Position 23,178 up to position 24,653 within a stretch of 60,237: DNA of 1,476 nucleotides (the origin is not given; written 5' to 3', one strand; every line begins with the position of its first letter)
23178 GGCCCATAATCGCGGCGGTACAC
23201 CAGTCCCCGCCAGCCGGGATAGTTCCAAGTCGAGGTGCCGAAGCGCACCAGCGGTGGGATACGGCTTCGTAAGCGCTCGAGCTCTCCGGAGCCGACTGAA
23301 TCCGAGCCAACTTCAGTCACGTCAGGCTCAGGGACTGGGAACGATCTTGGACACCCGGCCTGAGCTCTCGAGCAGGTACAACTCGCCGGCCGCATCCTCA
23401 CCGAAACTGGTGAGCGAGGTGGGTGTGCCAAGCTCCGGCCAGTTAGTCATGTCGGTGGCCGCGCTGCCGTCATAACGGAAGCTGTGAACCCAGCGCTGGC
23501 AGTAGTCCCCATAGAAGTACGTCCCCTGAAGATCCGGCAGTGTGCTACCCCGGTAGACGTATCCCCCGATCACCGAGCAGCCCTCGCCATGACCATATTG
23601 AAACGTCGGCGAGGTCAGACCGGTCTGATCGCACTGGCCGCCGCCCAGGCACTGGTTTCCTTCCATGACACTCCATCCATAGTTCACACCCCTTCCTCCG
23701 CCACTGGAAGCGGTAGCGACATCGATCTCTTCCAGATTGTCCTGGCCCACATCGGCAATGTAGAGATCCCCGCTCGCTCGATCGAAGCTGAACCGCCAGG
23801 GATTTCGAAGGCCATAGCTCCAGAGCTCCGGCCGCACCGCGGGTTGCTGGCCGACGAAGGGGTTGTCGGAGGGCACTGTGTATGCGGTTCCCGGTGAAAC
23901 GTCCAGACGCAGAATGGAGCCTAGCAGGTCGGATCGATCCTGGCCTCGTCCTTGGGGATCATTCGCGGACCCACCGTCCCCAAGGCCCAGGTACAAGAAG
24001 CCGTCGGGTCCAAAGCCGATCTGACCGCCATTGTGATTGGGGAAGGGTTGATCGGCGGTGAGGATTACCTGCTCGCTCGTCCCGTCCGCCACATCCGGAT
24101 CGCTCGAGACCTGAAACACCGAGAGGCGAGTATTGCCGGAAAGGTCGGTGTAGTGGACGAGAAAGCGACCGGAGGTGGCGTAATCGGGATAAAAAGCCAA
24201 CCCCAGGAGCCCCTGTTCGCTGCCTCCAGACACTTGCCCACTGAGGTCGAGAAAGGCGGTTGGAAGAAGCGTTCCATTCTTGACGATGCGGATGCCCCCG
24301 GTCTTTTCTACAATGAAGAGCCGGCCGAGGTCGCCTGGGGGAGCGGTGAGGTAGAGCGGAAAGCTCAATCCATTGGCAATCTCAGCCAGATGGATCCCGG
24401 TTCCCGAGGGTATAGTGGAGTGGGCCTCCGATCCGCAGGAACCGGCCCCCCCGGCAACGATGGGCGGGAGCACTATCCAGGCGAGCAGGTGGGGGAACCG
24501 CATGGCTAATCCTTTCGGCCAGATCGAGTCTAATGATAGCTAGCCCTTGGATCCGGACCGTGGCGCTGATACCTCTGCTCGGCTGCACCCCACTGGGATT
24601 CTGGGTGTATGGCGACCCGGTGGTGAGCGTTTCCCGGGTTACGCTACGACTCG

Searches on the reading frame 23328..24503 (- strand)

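Call 43: search_protein_families(library=ncbifam, proteins=[window:23328-24503:-], max_evalue=0.001)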
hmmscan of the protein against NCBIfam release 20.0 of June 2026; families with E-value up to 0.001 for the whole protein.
window:23328-24503:- (391 aa): 1 family
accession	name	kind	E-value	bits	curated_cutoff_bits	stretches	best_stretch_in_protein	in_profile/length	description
TIGR03606.1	non_repeat_PQQ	subfamily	2.4e-14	53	434.55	1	44-282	27-272/454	glucose/sorbosone family PQQ-dependent dehydrogenase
